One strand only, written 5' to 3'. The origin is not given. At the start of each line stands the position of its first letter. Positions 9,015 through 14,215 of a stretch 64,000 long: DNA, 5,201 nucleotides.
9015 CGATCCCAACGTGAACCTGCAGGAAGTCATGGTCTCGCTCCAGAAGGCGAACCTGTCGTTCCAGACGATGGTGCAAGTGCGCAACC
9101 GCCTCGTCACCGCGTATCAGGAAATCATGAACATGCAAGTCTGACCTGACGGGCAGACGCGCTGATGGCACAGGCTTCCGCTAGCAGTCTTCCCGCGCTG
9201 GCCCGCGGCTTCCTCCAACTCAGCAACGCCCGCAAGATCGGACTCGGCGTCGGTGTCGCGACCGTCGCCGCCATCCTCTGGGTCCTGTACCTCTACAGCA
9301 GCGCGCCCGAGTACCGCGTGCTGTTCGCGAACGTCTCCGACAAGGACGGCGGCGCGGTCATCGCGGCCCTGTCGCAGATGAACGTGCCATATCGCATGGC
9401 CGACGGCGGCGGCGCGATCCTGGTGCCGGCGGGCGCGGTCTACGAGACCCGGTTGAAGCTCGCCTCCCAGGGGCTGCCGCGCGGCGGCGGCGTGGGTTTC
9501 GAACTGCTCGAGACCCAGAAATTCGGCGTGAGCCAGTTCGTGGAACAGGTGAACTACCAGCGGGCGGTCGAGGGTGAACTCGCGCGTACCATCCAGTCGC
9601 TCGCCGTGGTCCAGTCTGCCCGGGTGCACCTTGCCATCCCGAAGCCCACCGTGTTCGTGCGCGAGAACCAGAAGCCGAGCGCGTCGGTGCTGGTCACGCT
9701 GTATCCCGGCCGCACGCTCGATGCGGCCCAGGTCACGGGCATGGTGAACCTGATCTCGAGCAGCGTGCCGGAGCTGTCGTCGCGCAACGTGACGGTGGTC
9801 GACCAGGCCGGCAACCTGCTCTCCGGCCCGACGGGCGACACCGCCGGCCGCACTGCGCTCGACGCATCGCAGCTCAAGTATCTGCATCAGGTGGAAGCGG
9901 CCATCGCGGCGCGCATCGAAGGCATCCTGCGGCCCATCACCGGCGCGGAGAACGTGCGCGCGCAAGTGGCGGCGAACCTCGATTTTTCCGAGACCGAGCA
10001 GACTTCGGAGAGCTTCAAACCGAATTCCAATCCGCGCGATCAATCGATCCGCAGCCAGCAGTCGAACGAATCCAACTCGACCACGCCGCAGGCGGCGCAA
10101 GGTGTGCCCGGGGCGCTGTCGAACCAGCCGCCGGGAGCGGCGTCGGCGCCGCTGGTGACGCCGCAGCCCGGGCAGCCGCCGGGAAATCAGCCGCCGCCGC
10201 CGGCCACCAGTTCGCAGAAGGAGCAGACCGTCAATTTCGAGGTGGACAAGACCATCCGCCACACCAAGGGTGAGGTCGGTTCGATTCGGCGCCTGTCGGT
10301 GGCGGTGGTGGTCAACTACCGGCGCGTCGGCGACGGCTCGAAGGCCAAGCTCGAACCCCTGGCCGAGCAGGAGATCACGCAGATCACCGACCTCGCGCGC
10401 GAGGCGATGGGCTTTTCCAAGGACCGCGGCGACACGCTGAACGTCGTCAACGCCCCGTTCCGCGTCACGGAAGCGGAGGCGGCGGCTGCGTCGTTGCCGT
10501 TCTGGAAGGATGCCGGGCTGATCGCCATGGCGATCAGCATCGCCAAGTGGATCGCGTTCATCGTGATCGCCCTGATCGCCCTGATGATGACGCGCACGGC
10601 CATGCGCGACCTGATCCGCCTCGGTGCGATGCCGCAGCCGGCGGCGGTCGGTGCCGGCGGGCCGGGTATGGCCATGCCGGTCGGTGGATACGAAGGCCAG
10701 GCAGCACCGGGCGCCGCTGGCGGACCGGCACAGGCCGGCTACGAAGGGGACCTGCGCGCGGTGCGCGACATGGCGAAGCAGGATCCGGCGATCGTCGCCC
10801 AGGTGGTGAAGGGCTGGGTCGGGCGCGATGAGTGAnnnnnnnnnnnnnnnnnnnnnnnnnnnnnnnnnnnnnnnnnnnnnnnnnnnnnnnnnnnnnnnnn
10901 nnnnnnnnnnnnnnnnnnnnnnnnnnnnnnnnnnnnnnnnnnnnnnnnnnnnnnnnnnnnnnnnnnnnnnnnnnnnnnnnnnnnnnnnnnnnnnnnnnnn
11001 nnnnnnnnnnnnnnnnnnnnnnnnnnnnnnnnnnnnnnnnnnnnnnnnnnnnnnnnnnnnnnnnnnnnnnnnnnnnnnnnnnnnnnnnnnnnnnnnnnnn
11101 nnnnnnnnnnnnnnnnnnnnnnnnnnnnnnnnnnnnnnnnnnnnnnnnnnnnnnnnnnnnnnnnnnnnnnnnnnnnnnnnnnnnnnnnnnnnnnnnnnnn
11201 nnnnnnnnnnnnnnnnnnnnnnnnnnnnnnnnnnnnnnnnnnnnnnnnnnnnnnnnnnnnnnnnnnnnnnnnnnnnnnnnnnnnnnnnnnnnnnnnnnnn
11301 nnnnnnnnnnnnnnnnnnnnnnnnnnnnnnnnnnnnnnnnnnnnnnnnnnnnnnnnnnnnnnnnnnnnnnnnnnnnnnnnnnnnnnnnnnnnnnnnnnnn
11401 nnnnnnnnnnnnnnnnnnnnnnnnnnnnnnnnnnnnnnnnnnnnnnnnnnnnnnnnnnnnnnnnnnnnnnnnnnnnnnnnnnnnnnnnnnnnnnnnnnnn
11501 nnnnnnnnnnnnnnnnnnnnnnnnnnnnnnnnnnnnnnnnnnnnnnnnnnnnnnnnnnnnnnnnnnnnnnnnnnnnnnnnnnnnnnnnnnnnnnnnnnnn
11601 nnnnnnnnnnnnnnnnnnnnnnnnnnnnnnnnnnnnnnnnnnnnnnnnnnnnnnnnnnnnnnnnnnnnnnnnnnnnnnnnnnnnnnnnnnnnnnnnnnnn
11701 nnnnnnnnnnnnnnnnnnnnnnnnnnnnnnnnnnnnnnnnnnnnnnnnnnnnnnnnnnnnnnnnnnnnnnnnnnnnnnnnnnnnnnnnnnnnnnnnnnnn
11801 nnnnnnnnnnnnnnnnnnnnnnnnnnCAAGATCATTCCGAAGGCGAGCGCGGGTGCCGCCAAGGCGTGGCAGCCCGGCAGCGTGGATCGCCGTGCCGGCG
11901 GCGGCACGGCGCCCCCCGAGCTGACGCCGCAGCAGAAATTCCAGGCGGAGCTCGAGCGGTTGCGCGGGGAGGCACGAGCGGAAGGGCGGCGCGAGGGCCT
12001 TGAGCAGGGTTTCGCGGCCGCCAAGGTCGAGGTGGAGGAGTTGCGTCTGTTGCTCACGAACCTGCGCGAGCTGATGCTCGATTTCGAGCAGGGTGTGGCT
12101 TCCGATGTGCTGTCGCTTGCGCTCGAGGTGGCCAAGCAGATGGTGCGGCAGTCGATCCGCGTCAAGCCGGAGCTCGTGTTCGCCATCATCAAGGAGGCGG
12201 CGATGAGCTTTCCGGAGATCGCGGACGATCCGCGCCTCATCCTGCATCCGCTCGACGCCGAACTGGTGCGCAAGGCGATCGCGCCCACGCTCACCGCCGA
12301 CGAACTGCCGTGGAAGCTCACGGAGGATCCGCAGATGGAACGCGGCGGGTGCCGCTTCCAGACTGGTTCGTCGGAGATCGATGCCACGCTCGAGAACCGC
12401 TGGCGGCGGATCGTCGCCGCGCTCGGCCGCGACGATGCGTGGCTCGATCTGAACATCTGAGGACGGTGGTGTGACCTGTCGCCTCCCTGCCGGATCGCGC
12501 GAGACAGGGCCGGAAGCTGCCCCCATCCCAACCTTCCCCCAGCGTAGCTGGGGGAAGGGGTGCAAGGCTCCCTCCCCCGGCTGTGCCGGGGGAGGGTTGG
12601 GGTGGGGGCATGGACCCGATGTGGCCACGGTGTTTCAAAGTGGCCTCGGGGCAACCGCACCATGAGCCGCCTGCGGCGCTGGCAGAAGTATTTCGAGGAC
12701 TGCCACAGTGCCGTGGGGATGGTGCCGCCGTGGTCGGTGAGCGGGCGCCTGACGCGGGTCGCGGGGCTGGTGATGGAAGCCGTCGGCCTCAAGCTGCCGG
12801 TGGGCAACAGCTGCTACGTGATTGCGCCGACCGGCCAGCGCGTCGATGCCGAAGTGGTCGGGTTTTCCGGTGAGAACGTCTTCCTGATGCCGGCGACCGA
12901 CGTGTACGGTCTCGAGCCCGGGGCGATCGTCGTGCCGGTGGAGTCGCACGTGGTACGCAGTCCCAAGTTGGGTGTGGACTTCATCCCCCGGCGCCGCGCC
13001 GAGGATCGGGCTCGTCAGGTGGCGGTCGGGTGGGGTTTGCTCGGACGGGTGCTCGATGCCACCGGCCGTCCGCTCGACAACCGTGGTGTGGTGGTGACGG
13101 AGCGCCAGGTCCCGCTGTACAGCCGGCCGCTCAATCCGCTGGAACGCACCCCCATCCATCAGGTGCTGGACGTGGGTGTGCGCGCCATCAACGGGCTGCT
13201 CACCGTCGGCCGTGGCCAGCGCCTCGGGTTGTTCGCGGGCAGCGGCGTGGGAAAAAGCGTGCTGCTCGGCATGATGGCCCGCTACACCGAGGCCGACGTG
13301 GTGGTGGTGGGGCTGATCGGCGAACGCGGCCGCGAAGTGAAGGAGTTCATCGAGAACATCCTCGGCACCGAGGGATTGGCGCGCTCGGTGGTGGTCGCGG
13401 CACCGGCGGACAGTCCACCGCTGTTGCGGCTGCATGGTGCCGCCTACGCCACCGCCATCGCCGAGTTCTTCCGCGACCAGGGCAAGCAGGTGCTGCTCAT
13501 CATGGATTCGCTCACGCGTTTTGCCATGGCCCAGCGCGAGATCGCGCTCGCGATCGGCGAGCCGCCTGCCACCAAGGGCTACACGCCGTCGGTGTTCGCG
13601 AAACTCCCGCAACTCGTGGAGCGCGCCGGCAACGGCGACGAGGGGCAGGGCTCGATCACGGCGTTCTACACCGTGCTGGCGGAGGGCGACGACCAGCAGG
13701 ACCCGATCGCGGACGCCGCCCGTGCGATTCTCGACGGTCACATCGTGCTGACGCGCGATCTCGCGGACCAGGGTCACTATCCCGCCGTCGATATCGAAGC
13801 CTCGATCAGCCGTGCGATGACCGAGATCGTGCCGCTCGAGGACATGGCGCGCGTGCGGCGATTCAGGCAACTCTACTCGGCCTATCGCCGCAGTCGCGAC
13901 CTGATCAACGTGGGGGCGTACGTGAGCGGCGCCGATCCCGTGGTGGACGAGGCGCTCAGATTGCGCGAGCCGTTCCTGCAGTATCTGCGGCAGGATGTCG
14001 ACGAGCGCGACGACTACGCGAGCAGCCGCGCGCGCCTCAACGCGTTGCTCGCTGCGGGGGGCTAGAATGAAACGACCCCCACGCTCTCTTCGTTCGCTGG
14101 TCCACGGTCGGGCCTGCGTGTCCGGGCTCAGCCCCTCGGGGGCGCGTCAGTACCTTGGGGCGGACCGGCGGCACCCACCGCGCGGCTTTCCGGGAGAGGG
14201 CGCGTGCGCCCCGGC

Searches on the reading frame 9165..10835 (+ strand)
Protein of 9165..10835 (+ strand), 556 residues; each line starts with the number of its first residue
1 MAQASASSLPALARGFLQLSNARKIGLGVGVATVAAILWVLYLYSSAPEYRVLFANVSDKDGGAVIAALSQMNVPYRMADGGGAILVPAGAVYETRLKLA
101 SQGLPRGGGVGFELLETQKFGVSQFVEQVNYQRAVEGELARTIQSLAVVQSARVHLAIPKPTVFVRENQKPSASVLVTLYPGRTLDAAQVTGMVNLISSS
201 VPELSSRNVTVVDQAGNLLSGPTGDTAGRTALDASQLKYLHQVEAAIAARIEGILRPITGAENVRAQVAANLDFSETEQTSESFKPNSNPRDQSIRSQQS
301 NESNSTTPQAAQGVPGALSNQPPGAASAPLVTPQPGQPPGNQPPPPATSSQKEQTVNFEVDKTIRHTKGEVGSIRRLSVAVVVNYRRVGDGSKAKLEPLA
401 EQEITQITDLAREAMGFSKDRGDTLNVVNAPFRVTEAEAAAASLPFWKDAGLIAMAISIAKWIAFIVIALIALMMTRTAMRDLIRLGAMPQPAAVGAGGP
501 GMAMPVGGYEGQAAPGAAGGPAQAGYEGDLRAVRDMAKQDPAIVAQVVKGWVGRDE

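Call 43: search_protein_families(library=pfam, proteins=[window:9165-10835:+], max_evalue=0.0001)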
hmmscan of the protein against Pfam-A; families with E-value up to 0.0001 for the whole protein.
window:9165-10835:+ (556 aa): 2 families
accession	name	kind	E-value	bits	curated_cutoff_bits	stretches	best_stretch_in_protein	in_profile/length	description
PF01514.23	YscJ_FliF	-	1.5e-69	233.9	24.4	1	46-220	2-178/179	Secretory protein of YscJ/FliF family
PF08345.17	YscJ_FliF_C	-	7.8e-47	159.8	23.8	1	255-432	1-147/147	Flagellar M-ring protein C-terminal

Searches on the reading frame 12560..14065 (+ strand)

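Call 43: search_protein_families(library=pfam, proteins=[window:12560-14065:+], max_evalue=0.0001)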
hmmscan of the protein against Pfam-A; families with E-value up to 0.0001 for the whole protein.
window:12560-14065:+ (501 aa): 2 families
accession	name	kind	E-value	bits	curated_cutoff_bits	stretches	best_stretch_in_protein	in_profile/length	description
PF00006.31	ATP-synt_ab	-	2.3e-88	295.8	29.5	1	206-417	1-213/213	ATP synthase alpha/beta family, nucleotide-binding domain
PF18269.6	T3SS_ATPase_C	-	5.1e-22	77.9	22.7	1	427-494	4-71/72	T3SS EscN ATPase C-terminal domain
